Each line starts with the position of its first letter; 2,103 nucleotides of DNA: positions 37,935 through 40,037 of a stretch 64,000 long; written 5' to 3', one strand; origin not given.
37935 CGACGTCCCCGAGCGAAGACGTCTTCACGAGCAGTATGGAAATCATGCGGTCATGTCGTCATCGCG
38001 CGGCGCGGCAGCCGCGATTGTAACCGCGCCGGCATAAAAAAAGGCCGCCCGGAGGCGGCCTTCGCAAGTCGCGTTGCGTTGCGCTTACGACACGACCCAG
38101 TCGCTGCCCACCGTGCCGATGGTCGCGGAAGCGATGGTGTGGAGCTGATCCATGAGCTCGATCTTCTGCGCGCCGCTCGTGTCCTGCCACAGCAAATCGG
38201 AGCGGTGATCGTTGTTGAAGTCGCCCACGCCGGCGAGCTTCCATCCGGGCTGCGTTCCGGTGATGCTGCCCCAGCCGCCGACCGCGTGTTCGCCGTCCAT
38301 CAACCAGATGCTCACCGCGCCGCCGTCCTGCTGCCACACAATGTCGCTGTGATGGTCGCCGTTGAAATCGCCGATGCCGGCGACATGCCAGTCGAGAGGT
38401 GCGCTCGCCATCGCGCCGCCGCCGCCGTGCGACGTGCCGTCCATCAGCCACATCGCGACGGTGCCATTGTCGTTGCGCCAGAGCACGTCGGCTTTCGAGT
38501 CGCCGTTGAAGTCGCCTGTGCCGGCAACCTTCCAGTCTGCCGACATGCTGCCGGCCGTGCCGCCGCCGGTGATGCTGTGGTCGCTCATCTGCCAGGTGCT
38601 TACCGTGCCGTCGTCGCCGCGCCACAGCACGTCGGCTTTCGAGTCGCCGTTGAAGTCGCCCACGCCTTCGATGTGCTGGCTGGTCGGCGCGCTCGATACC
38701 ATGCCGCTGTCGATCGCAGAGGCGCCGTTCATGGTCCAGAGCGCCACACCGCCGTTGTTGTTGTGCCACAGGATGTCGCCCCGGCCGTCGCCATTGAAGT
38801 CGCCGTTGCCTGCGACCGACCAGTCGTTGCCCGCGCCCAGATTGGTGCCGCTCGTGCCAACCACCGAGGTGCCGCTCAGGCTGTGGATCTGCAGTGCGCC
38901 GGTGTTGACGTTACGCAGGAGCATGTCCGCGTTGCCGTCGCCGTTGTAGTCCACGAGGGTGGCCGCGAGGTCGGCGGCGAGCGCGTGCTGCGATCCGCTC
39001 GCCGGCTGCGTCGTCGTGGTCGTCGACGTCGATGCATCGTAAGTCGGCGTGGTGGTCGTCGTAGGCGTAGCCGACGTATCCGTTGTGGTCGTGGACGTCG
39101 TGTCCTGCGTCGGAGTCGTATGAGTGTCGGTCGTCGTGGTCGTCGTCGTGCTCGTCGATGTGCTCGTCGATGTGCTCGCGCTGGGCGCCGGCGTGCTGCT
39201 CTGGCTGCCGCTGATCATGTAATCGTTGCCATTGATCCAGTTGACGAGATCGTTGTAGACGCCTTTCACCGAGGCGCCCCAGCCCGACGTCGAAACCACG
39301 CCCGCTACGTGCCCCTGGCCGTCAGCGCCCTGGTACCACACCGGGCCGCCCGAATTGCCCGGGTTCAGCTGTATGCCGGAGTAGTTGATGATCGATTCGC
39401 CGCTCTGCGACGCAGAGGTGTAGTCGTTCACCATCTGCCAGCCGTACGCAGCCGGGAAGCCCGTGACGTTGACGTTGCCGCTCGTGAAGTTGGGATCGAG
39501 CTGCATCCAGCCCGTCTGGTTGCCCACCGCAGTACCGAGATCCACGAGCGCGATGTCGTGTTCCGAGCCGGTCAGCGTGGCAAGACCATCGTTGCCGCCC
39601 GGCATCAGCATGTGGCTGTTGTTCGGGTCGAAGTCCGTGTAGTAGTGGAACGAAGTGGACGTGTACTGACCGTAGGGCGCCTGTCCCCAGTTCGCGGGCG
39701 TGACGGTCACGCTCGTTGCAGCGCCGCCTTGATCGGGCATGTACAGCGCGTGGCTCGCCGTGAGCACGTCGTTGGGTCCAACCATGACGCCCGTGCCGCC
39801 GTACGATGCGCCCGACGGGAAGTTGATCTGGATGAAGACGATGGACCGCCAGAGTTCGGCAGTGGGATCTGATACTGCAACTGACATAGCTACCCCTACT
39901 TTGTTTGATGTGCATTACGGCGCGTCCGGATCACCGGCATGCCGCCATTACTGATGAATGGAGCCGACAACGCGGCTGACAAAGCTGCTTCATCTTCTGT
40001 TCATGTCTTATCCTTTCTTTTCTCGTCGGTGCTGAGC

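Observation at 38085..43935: Type I secretion pair next to an S1 serine protease fused to a Ca-loop FG-GAP propeller: a candidate non-RTX T1SS cargo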

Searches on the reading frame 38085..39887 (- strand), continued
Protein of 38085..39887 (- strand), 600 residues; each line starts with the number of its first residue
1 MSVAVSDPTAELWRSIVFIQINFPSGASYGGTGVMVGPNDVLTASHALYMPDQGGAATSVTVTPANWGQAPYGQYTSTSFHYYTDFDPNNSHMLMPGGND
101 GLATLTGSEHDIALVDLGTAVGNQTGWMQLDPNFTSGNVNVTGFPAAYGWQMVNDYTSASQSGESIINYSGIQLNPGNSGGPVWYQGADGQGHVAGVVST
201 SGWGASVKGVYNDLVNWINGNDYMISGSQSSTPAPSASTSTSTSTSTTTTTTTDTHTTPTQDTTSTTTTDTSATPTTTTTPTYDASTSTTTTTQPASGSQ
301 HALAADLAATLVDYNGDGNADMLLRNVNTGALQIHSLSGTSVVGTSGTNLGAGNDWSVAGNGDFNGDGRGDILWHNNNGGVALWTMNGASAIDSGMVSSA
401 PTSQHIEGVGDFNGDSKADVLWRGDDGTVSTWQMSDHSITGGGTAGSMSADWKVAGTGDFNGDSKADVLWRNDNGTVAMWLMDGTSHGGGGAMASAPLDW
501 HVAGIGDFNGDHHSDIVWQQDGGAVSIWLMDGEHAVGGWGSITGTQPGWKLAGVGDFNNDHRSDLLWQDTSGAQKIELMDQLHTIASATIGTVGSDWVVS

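Call 60: fold_search(model_id=the predicted structure, library=pdb)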
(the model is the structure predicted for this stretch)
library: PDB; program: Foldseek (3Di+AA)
matches with E <= 10: 1799; with E <= 0.001: 896
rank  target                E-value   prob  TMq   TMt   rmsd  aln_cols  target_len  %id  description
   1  9oee_A                3.9e-15  1.00  0.40  0.36  19.3       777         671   15  S. griseus TUA bound UmbA4 complexes (released 2025-12-17)
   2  1p3c                  1.2e-09  1.00  0.29  0.73   3.7       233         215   19  Glutamyl endopeptidase from Bacillus intermedius (released 2004-04-27)
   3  3wy8                  9.5e-09  1.00  0.27  0.67   5.0       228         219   20  Crystal Structure of Protease Anisep from Arthrobacter Nicotinovorans (released 2015-08-26)
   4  4jcn                  2.5e-08  1.00  0.26  0.68   4.9       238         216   21  Structure of ESP, serine protease from Staphylococcus epidermidis (released 2013-09-04)
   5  6q12_B                2.5e-08  1.00  0.25  0.69   4.8       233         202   19  Structure of pro-Esp mutant- S66V (released 2019-08-14)
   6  1qy6                  2.6e-08  1.00  0.28  0.71   3.5       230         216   19  Structue of V8 Protease from Staphylococcus aureus (released 2004-02-17)
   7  9van_B                3.1e-08  1.00  0.32  0.46   6.8       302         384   10  Cryo-EM structure of human full length KICSTOR complex (state 2) (released 2025-11-12)
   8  6tya                  3.3e-08  1.00  0.24  0.61   4.9       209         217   22  Structure of N-terminus locked Esp with one pro-peptide residue - V67C, D255C (released 2019-08-28)
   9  8w20_C                4.0e-08  1.00  0.27  0.38  10.8       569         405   13  Umb1 umbrella toxin particle (released 2024-04-17)
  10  6u1b                  4.7e-08  1.00  0.26  0.65   5.3       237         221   21  Structure of N-terminus locked Esp with eight pro-peptide residues - V67C, D255C (released 2019-09-04)
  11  1wcz                  5.4e-08  1.00  0.27  0.69   4.0       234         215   17  Crystal structure of an alkaline form of v8 protease from Staphylococcus aureus (released 2004-06-01)
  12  6pym                  5.7e-08  1.00  0.26  0.67   5.1       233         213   19  Structure of active-site serine mutant of ESP, serine protease from Staphylococcus epidermidis (released 2019-08-14)
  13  6q12_A                7.7e-08  1.00  0.25  0.69   4.8       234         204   19  Structure of pro-Esp mutant- S66V (released 2019-08-14)
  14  9bsh_A                7.7e-08  1.00  0.25  0.56   6.3       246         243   19  Staphylococcus aureus exfoliative toxin A D164A variant (released 2025-04-23)
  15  6nmb_B                7.7e-08  1.00  0.25  0.53   6.3       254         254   15  Tranexamic Acid is an Active Site Inhibitor of Urokinase Plasminogen Activator (released 2019-03-06)
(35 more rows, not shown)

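Call 69: search_protein_families(library=pfam, proteins=[P0009, P0014, P0020], max_evalue=0.001)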
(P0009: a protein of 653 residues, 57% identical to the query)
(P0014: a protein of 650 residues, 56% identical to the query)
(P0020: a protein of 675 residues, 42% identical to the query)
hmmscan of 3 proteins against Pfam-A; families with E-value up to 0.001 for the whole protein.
P0009 (653 aa): 5 families
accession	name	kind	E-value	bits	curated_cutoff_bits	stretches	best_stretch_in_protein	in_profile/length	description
PF01839.29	FG-GAP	-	2.9e-24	84.9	22.1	1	459-479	5-25/37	FG-GAP repeat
PF13517.12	FG-GAP_3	-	3.3e-24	85.7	26.9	4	415-474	1-61/61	FG-GAP-like repeat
PF13365.12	Trypsin_2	-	4.1e-09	37.7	27.6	1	32-187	1-135/144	Trypsin-like peptidase domain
PF00353.25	HemolysinCabind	-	2.6e-07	30.9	23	1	278-311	2-35/36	RTX calcium-binding nonapeptide repeat (4 copies)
PF00089.32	Trypsin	-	7.6e-07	29.6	20.6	1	23-210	23-204/220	Trypsin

P0014 (650 aa): 3 families
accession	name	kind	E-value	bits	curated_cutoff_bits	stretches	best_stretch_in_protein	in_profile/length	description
PF13517.12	FG-GAP_3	-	6.6e-31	107.1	26.9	5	412-471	1-61/61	FG-GAP-like repeat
PF01839.29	FG-GAP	-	1.9e-20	72.7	22.1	2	453-477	3-26/37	FG-GAP repeat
PF00353.25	HemolysinCabind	-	1.5e-08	34.9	23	1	265-297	2-34/36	RTX calcium-binding nonapeptide repeat (4 copies)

P0020 (675 aa): 5 families
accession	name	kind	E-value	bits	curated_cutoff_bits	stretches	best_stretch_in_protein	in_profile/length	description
PF01839.29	FG-GAP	-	8.8e-25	86.6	22.1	3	580-602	6-27/37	FG-GAP repeat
PF13517.12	FG-GAP_3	-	4.4e-18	66.1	26.9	3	441-500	1-61/61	FG-GAP-like repeat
PF00353.25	HemolysinCabind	-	3.5e-11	43.3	23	2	304-337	2-35/36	RTX calcium-binding nonapeptide repeat (4 copies)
PF00089.32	Trypsin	-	1.3e-07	32.1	20.6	1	12-208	12-202/220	Trypsin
PF12256.14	TcdB_toxin_midN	-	0.00025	20.9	24.8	0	583-611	34-60/181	Insecticide toxin TcdB middle/N-terminal region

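Call 79: search_solved_structures(query=A2, max_evalue=0.1)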
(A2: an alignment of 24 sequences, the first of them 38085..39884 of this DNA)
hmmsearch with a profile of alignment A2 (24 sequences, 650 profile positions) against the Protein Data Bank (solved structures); distinct sequences matched with E-value up to 0.1: 29.
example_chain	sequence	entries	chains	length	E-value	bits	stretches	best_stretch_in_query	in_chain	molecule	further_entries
7usl_C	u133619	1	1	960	1.9e-16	63.1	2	263-316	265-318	Bifunctional hemolysin-adenylate cyclase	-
7rah_E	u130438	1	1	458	3.3e-11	45.8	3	268-316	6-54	Bifunctional adenylate cyclase toxin/hemolysin CyaA,Bifunctional adenylate cyclase toxin/h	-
9cse_A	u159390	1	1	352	2.1e-10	43.2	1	279-356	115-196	Large adhesion protein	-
2zj6_A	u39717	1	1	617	5e-08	35.3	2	251-312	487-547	Lipase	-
2z8x_A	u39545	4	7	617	6.4e-08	35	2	251-312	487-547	Lipase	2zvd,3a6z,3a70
2zj7_A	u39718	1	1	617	6.4e-08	35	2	251-312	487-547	Lipase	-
6sus_A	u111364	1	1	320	6.7e-08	34.9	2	263-306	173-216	Bifunctional hemolysin/adenylate cyclase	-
2z8z_A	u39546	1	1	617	9.6e-08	34.4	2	251-312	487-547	Lipase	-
9p6c_A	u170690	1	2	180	4.5e-06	28.8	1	263-313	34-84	Hemolysin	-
2agm_A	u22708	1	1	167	2e-05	26.7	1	268-319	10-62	Poly(beta-D-mannuronate) C5 epimerase 4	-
1a5i_A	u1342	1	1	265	4.2e-05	25.6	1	7-49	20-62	PLASMINOGEN ACTIVATOR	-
1wcz_A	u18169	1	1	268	5.1e-05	25.3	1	5-50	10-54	Glutamyl endopeptidase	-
1qy6_A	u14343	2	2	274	7.3e-05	24.8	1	5-50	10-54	serine protease | V8 protease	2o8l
9p0c_A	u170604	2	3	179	0.00032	22.7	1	264-325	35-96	Hemolysin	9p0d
6tya_A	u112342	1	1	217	0.00038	22.5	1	6-66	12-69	Glutamyl endopeptidase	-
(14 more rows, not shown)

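Call 95: list_cluster_members(proteins=[window:38088-39887:-, P0020, P0014])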
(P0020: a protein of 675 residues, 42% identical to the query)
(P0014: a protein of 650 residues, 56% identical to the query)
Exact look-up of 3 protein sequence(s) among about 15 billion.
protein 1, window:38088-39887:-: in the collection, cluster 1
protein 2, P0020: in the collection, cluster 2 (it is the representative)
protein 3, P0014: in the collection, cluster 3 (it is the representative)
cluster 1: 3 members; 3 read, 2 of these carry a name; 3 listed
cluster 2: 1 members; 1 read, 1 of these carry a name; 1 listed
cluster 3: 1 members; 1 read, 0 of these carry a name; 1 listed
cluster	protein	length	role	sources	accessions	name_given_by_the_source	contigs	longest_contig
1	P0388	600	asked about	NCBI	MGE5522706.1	MAG: FG-GAP-like repeat-containing protein [Rhodospirillaceae bacterium]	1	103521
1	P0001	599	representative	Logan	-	-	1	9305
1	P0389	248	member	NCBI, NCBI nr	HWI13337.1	MAG TPA: trypsin-like peptidase domain-containing protein, partial [Burkholderiales ... | trypsin-like peptidase domain-containing protein [Burkholderiales bacterium]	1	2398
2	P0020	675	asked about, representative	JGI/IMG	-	V8-like Glu-specific endopeptidase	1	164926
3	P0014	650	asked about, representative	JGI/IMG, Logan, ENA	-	-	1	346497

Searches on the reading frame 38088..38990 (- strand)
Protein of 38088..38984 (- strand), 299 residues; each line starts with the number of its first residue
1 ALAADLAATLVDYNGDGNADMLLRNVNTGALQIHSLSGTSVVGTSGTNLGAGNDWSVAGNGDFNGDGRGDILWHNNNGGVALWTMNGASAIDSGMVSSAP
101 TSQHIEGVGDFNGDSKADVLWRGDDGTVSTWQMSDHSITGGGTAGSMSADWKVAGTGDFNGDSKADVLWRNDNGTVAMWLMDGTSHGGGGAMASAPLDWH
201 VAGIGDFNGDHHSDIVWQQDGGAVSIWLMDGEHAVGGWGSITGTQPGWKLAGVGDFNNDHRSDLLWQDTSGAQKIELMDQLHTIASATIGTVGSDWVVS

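Call 64: search_solved_structures(query=window:38088-38984:-, max_evalue=0.01, show_alignments=1)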
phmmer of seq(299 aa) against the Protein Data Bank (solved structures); distinct sequences matched with E-value up to 0.01: 0.

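Call 73: predict_structure(alignment_id=A4)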
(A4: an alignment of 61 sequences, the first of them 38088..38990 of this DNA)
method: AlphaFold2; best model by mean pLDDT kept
length: 301 residues; sequences in the alignment: 61
mean_pLDDT: 93.7   pTM: 0.91
mean pLDDT of the five models: 93.7, 93.2, 93.1, 93.1, 92.2
residues with pLDDT >= 90: 270; 70-90: 19; 50-70: 7; < 50: 5
segments of 3 or more residues with pLDDT < 50: 1-5
pLDDT, mean of each block of 10 residues (from residue 1): 57 96 95 96 96 91 97 97 97 97 97 98 98 98 98 98 98 97 97 92 96 96 92 89 71 97 97 96 94 95 92
secondary structure, 60 per line:
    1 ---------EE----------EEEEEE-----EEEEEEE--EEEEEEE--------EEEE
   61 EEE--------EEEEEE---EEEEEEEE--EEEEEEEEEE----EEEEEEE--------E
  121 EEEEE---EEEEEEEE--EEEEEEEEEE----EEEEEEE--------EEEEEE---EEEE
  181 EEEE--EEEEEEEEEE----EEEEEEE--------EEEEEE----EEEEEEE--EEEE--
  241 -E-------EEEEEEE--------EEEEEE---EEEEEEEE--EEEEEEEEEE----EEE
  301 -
elements in order: E22-27 E33-39 E42-48 E57-63 E72-77 E81-88 E91-100 E105-111 E120-125 E129-136 E139-148 E153-159 E168-173 E177-184 E187-196 E201-207 E216-221 E226-232 E235-238 E250-256 E265-270 E274-281 E284-293 E298-300

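Call 76: fold_search(model_id=the predicted structure, library=pdb)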
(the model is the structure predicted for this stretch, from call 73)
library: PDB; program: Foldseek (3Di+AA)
matches with E <= 10: 1910; with E <= 0.001: 736
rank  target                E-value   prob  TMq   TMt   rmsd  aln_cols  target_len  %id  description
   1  9oee_A                5.4e-12  1.00  0.73  0.36   4.6       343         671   21  S. griseus TUA bound UmbA4 complexes (released 2025-12-17)
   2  9van_B                1.4e-08  1.00  0.55  0.46   7.2       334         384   11  Cryo-EM structure of human full length KICSTOR complex (state 2) (released 2025-11-12)
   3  9v80_B                5.9e-08  1.00  0.49  0.40   9.6       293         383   13  Cryo-EM structure of KICSTOR CCC complex (state 4) (released 2025-11-12)
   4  9v9n_B                1.1e-07  1.00  0.53  0.45   7.3       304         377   10  Cryo-EM structure of KICSTOR CCC complex (state 5) (released 2025-11-12)
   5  9v86_B                1.2e-07  1.00  0.54  0.45   7.4       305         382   12  Cryo-EM structure of KICSTOR CCC complex (state 3) (released 2025-11-12)
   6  9o5a_G                3.4e-07  1.00  0.54  0.44   6.5       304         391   12  The KICSTOR-GATOR1 complex (released 2026-02-18)
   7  4up4_A                7.4e-07  1.00  0.61  0.48   6.5       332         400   16  Structure of the recombinant lectin PVL from Psathyrella velutina in complex with GlcNAcb-D-1,3Galactoside (released 2015-01-28)
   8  2bwr_A                7.8e-07  1.00  0.64  0.50   5.8       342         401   15  Crystal Structure of Psathyrella Velutina Lectin at 1.5A Resolution (released 2006-01-23)
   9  5mb4                  7.8e-07  1.00  0.64  0.50   6.2       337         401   15  Crystal Structure of the Psathyrella asperospora lectin PAL in complex with GlcNAc (released 2017-02-22)
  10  9v6e_B                8.3e-07  1.00  0.51  0.42   7.6       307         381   11  Cryo-EM structure of human full length KICSTOR complex (state 1) (released 2025-11-12)
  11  2bwm                  1.6e-06  1.00  0.62  0.49   5.7       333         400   15  1.8A CRYSTAL STRUCTURE OF of Psathyrella velutina LECTIN IN COMPLEX WITH METHYL 2-ACETAMIDO-1,2-DIDEOXY-1-SELENO-BETA-D- (released 2006-01-23)
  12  7pqh_G                1.6e-06  1.00  0.44  0.15  10.1       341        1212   12  Cryo-EM structure of Saccharomyces cerevisiae TOROID (TORC1 Organized in Inhibited Domains). (released 2023-01-18)
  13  6g6o_A                1.9e-06  1.00  0.43  0.41   9.9       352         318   12  Crystal structure of the computationally designed Ika8 protein: crystal packing No.1 in P63 (released 2018-11-28)
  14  4up4_B                2.5e-06  1.00  0.63  0.50   5.9       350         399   14  Structure of the recombinant lectin PVL from Psathyrella velutina in complex with GlcNAcb-D-1,3Galactoside (released 2015-01-28)
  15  6g6n_B                2.6e-06  1.00  0.42  0.40   8.7       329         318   12  Crystal structure of the computationally designed Tako8 protein in C2 (released 2018-11-28)
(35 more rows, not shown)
